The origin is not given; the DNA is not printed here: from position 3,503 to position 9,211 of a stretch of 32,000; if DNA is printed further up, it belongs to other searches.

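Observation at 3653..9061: Complete Sec-signal RHS/YD polymorphic toxin in an apparently chlamydial genome context, with no recognisable delivery partner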

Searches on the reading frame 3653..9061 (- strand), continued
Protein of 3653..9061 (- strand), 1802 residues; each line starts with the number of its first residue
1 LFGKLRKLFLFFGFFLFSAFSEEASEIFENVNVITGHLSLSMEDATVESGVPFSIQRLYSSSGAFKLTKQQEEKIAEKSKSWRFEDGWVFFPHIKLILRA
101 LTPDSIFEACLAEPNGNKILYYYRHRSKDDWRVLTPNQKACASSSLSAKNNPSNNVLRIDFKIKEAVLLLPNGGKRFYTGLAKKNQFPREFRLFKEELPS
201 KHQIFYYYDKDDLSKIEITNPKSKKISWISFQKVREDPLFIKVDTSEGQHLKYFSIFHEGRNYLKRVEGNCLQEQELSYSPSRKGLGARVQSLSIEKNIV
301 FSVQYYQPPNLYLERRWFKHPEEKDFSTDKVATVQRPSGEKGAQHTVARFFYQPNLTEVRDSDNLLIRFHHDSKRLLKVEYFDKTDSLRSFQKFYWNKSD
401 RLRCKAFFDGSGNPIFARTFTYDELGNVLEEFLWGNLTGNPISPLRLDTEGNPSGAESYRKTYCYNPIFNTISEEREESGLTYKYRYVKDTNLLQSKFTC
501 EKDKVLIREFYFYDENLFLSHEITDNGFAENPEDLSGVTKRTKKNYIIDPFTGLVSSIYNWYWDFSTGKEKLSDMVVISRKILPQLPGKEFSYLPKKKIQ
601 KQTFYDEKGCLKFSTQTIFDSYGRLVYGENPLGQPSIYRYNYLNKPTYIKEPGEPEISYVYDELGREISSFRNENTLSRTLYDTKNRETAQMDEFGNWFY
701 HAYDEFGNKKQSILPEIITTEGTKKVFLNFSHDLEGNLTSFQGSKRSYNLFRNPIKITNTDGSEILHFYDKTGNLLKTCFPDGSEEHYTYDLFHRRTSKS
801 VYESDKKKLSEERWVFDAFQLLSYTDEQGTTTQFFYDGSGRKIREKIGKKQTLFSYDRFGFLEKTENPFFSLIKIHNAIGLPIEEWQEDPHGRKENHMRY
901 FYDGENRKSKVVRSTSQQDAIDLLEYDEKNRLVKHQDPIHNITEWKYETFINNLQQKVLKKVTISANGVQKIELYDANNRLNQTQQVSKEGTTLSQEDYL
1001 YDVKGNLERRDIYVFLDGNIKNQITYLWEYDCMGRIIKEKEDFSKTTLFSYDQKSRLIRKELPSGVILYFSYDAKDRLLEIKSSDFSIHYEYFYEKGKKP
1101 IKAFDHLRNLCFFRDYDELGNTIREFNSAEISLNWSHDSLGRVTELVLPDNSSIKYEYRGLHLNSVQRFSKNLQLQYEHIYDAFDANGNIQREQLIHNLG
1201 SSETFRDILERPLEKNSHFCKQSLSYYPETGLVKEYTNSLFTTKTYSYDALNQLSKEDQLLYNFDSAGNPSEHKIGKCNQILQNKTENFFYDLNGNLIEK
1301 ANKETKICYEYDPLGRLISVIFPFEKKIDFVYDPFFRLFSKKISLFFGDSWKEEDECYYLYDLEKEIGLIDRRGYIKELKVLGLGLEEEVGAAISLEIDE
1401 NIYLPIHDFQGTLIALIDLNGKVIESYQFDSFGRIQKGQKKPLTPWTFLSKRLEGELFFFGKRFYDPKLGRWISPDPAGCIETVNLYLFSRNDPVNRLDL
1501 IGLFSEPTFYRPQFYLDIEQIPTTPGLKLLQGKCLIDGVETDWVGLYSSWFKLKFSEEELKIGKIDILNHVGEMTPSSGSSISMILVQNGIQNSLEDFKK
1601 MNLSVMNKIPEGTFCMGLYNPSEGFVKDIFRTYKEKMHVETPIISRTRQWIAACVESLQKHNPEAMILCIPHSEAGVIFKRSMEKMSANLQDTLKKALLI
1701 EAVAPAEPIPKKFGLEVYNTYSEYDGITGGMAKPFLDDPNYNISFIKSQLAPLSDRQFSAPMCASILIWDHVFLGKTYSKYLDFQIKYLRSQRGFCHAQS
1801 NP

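Call 31: find_related_loci(query=A1, collection=genome_contigs, flank=10000)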
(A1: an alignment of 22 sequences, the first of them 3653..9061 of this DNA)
Query A1 (1802 aa) in genome_contigs; peptide patterns used: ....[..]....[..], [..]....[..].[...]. (x = any residue, [..] = any of these).
313 stretches matched a pattern; 295 encode a relative of the query (tblastn E <= 1e-3); the best 80 are kept; 79 distinct loci.
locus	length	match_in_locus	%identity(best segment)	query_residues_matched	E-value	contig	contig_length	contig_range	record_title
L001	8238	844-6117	42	16-1778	0e+0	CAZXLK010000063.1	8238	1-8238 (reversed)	MAG TPA_asm: uncultured bacterium isolate SRP200132_co1_526 genome assembly, contig: NODE_15890_length_8238_cov_8.199193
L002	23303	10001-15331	41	27-1801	0e+0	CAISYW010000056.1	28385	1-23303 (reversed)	MAG: uncultured Chlamydiae bacterium isolate AlinenSedimentsCore1_bin-1524 genome assembly, contig: bin-1524:056/202, wh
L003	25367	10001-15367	40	19-1801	0e+0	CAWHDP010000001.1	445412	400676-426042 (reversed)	MAG: uncultured Chlamydiae bacterium isolate MFD04780.bin.1.32 genome assembly, contig: contig_11560, whole genome shotg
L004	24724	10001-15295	40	22-1795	0e+0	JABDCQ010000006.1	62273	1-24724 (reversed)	MAG: Chlamydiae bacterium isolate BWMinHeated_Nextera29_MAG2 3300020829.a:Ga0207097_1006, whole genome shotgun sequence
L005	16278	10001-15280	39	16-1800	0e+0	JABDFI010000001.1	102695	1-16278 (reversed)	MAG: Chlamydiae bacterium isolate BWOrgHeat_Nextera88_MAG2 3300020970.a:Ga0206972_1002, whole genome shotgun sequence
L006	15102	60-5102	42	123-1801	0e+0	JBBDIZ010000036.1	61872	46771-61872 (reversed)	MAG: Simkaniaceae bacterium isolate LejiaA_41_40 Lejia_A_861_length_61872_cov_25, whole genome shotgun sequence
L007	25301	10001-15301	41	23-1792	0e+0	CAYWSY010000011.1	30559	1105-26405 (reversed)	MAG TPA_asm: uncultured bacterium isolate SRP287051_co1_18 genome assembly, contig: NODE_2305_length_30559_cov_7.562516,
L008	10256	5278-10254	42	23-1677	0e+0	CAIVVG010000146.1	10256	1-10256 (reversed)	MAG: uncultured Chlamydiae bacterium isolate Umea1_bin-1462 genome assembly, contig: bin-1462:146/217, whole genome shot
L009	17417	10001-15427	39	7-1795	0e+0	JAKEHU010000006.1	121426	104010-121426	MAG: Chlamydiae bacterium isolate PMV_8.15 PMV_8.15.k101_158810, whole genome shotgun sequence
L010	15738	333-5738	39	20-1795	0e+0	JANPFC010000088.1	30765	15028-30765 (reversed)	MAG: Chlamydiota bacterium isolate VAR_78_metabat_106 VAR_78_k141_4252716, whole genome shotgun sequence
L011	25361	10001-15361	38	8-1794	0e+0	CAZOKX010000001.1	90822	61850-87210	MAG TPA_asm: uncultured bacterium isolate SRP292972_co3_130 genome assembly, contig: NODE_275_length_90822_cov_14.139390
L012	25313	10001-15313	40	16-1795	0e+0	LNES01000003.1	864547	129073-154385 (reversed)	MAG: Chlamydiae bacterium Ga0074140 Ga0074140_11.3, whole genome shotgun sequence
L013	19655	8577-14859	39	22-1800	0e+0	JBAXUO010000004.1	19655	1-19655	MAG: Chlamydiota bacterium isolate ELA663 MAG663_4, whole genome shotgun sequence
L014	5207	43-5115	38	107-1796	0e+0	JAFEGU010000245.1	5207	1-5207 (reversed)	MAG: Verrucomicrobia bacterium isolate SZAS-8 LIN-198__245__length-5207, whole genome shotgun sequence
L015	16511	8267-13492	39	20-1795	0e+0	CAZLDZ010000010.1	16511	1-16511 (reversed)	MAG TPA_asm: uncultured bacterium isolate SRP200132_co2_233 genome assembly, contig: NODE_2866_length_16511_cov_6.212749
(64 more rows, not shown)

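Call 76: search_solved_structures(query=window:3656-9061:-, max_evalue=0.001)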
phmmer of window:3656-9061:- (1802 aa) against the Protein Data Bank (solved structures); distinct sequences matched with E-value up to 0.001: 25.
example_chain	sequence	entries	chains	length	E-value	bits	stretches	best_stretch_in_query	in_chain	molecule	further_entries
8h8a_A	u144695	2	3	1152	1.2e-23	85.6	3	1022-1178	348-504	Putative Rhs-family protein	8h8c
8h8b_A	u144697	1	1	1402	4.2e-23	83.8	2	1022-1178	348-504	Putative Rhs-family protein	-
8qjd_A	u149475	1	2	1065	3.3e-18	67.6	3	755-859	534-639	Salmonella bongori Rhs core domain (residues 360-1420)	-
8qjc_A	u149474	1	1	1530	3.5e-18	67.5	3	754-858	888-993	T6SS-associated Rhs core and toxin domain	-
8qjb_A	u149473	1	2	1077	3.5e-18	67.5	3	755-859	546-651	T6SS-associated Rhs core domain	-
8qja_A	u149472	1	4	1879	3.4e-17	64.2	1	755-1502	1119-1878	Putative type VI secretion system YD repeat-containing Rhs element Vgr protein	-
7q97_A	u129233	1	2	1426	6.9e-13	49.9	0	1456-1505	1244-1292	Rhs family protein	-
6suq_A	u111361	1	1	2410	1.7e-10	42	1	1455-1516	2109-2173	TcdB2,TccC3,Genome polyprotein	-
8uy4_A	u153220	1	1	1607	5.4e-10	40.3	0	1022-1109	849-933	Tse15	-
6h6e_F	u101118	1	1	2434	8.6e-10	39.7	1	1455-1504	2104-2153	TcdB2,TccC3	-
6suf_F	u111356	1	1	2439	9e-10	39.6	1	1455-1504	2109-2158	TcdB2,TccC3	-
6sup_A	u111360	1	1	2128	1.2e-09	39.2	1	1455-1503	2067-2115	TcdB2,TccC3,Cell division control protein 42 homolog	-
8uxt_A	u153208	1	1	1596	2.7e-09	38.1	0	1022-1109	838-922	Tse15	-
6h6g_A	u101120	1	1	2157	2.9e-09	37.9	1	1455-1503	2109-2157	TcdB2,TccC3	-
4o9x_A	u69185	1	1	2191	2.9e-09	37.9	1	1455-1503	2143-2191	TcdB2, TccC3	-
9c4k_Q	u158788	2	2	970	8.7e-08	33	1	1456-1503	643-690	Toxin subunit YenC2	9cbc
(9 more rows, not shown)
